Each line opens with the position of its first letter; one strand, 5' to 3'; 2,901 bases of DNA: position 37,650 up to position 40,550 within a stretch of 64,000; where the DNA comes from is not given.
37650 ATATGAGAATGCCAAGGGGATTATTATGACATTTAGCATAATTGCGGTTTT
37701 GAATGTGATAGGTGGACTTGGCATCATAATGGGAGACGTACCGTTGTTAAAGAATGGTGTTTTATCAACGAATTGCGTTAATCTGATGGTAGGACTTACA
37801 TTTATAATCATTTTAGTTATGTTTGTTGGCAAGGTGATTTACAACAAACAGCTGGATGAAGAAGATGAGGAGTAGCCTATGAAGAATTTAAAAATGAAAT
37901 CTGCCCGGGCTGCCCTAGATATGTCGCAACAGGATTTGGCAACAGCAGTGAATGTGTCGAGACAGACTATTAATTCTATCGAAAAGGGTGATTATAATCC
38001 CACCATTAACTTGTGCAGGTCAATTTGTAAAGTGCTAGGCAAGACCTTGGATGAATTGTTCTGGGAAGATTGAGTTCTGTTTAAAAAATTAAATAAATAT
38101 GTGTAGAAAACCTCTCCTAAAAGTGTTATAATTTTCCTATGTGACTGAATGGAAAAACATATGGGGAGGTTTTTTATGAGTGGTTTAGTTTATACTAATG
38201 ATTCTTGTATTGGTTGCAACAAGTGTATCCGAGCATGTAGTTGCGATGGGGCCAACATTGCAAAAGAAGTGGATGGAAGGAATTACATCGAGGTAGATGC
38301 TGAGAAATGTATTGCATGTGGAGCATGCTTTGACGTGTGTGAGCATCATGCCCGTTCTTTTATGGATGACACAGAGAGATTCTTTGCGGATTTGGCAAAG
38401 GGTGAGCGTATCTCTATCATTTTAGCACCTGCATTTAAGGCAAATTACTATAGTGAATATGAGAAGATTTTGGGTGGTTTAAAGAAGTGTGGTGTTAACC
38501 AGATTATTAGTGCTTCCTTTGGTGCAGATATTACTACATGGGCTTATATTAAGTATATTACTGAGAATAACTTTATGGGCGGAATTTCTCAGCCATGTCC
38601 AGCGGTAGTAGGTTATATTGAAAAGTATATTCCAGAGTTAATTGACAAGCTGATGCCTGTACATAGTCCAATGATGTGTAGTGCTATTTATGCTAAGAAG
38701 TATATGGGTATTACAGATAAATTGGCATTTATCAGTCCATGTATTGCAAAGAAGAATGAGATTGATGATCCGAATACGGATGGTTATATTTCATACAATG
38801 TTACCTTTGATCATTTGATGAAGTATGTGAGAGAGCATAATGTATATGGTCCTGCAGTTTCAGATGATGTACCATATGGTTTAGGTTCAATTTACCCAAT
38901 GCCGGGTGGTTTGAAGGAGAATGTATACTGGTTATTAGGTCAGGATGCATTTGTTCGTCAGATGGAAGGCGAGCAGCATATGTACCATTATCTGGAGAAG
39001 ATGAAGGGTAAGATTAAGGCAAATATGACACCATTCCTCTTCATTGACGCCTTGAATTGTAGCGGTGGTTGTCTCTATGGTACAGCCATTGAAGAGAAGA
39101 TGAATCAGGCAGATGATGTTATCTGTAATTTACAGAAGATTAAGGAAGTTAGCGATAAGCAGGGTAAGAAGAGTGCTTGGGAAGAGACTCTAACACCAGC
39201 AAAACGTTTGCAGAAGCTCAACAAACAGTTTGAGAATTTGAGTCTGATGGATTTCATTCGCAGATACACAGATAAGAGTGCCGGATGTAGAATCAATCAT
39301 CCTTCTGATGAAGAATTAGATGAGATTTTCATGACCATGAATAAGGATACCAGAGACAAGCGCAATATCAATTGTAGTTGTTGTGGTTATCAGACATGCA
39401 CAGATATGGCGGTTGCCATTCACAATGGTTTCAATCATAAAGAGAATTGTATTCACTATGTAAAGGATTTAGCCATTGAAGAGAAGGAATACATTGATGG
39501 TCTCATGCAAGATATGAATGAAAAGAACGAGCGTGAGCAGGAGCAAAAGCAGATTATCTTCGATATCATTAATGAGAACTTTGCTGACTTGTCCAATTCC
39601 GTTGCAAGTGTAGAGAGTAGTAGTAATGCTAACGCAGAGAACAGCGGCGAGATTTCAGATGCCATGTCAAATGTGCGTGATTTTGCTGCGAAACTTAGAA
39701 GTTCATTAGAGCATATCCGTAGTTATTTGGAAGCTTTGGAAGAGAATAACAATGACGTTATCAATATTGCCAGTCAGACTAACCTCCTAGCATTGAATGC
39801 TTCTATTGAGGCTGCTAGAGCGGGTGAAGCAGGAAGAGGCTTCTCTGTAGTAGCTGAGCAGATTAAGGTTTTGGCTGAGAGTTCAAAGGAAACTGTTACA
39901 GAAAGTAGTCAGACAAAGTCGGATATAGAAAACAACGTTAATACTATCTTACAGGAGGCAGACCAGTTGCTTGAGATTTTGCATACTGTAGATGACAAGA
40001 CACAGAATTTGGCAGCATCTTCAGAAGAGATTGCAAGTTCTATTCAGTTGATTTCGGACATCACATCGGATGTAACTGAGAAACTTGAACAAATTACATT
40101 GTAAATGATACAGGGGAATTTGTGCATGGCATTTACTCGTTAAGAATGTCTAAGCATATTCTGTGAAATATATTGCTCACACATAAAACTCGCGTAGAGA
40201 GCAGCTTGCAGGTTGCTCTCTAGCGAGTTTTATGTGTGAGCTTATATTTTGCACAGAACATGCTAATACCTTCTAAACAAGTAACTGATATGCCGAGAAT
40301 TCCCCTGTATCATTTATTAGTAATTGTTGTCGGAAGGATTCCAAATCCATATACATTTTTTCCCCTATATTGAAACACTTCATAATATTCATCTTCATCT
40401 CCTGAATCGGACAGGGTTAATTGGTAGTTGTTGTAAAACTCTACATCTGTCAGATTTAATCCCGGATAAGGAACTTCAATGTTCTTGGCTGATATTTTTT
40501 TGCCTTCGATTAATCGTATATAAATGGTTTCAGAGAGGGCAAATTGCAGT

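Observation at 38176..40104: Soluble chemoreceptor fusing a degenerate [FeFe]-hydrogenase H-cluster domain to an MCP signalling module, a candidate H2/redox sensor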

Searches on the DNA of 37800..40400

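Call 70: search_rna_families(source=window, start=37800, end=40400, threshold=evalue, max_evalue=1)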
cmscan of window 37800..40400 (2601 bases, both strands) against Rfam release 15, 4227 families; matches with E-value up to 1: 7.
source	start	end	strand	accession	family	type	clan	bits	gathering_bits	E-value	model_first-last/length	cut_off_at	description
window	40176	40240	+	RF03796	mir-5984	Gene; miRNA;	-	33.3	95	0.00036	1-74/74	no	mir-5984 microRNA precursor family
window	40176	40240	-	RF03796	mir-5984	Gene; miRNA;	-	32.4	95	0.00064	1-74/74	no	mir-5984 microRNA precursor family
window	40159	40259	-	RF00928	mir-590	Gene; miRNA;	-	30.4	65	0.0029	1-86/86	no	mir-590 microRNA precursor family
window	40158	40258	+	RF00928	mir-590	Gene; miRNA;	-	30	65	0.0037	1-86/86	no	mir-590 microRNA precursor family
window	37837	37872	+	RF02153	NBR2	Gene; lncRNA;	-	25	40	0.92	28-63/63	no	Neighbour of BRCA1 gene 2 converved region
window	40175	40241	+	RF03370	mir-2566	Gene; miRNA;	-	22.8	86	0.44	1-83/83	no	mir-2566 microRNA precursor family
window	39188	39251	+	RF00275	SNORD56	Gene; snRNA; snoRNA; CD-box;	-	21.9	36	0.26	1-71/71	no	Small nucleolar RNA SNORD56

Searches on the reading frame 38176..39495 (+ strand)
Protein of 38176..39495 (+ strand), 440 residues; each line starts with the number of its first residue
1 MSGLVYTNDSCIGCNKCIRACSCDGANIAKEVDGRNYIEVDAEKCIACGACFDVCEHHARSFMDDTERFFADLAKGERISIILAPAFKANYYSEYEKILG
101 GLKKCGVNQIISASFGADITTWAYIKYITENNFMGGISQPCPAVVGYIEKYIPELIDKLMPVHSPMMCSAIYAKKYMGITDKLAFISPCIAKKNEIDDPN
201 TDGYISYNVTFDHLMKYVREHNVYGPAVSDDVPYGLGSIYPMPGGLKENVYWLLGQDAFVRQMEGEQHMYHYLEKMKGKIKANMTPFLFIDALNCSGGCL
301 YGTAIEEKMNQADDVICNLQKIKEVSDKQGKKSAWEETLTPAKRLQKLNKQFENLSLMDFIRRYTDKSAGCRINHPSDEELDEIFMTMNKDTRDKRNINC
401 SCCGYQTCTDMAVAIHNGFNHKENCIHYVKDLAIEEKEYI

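Call 31: search_protein_representatives(protein=window:38176-39495:+)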
Query: 440 residues. Proteins with E-value up to 0.001 (for the whole library): 3342; up to 1e-10: 1962; up to 1e-30: 788. The best 150 are listed.
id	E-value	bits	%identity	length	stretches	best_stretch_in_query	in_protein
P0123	2.3e-190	649.5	64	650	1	2-434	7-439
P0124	1.6e-184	630.2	60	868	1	3-439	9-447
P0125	8.5e-181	617.9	59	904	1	3-434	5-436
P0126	1.5e-178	610.5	59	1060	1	3-432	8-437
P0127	9.6e-178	607.8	59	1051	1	3-434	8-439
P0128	7.6e-176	601.6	59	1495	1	4-434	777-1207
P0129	1.8e-168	577.3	57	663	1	3-431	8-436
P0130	6.5e-166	568.9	56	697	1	3-433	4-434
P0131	9.2e-165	565.1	62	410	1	3-382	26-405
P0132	5.1e-158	542.8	54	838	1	2-430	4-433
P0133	6.5e-158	542.5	55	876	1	2-436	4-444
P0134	8.7e-156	535.5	47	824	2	1-436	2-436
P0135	7.6e-154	529.1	54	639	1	2-438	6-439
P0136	7.5e-148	509.3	54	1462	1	3-433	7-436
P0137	1.5e-146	505.0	52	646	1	3-436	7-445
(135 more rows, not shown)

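Call 33: search_protein_families(library=pfam, alignment_id=A2, max_evalue=0.00001)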
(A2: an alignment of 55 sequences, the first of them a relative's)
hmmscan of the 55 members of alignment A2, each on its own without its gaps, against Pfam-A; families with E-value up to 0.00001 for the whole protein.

A. member 1, P0123 (650 aa): 6 families
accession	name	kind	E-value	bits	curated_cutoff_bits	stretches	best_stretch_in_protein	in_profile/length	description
PF02906.19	Fe_hyd_lg_C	-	8.5e-31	107.9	22.1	1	88-308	7-245/245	Iron only hydrogenase large subunit, C-terminal domain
PF00015.26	MCPsignal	-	1.4e-20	74.3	34.6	1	487-641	3-147/172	Methyl-accepting chemotaxis protein (MCP) signalling domain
PF13237.11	Fer4_10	-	3.7e-08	33.6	25.5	1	10-60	3-52/53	4Fe-4S dicluster domain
PF12838.12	Fer4_7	-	4e-08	34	27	1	15-64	1-52/52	4Fe-4S dicluster domain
PF13187.11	Fer4_9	-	1.7e-06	28.4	27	1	15-63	1-50/52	4Fe-4S dicluster domain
PF00037.32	Fer4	-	2.6e-06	27.4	21.1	0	12-28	4-20/24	4Fe-4S binding domain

B. families by the number of members that match (of 55 scanned): 33 families (the first 25 are shown)
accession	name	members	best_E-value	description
PF02906.19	Fe_hyd_lg_C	55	7.3e-35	Iron only hydrogenase large subunit, C-terminal domain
PF12838.12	Fer4_7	46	9.2e-12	4Fe-4S dicluster domain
PF13237.11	Fer4_10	39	5e-11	4Fe-4S dicluster domain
PF00037.32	Fer4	34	7.2e-15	4Fe-4S binding domain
PF12837.12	Fer4_6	30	1.3e-13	4Fe-4S binding domain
PF14697.11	Fer4_21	27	6.1e-11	4Fe-4S dicluster domain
PF13187.11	Fer4_9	27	5.5e-08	4Fe-4S dicluster domain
PF00512.31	HisKA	23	7.9e-35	His Kinase A (phospho-acceptor) domain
PF02518.31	HATPase_c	23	8.2e-32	Histidine kinase-, DNA gyrase B-, and HSP90-like ATPase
PF04060.18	FeS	23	3.8e-09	Putative Fe-S cluster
PF00072.30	Response_reg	22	1.6e-48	Response regulator receiver domain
PF00990.26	GGDEF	12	6.8e-47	Diguanylate cyclase, GGDEF domain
PF00015.26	MCPsignal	12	2.1e-45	Methyl-accepting chemotaxis protein (MCP) signalling domain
PF13426.13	PAS_9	10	4.5e-23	PAS domain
PF13188.13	PAS_8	8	4.3e-29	PAS domain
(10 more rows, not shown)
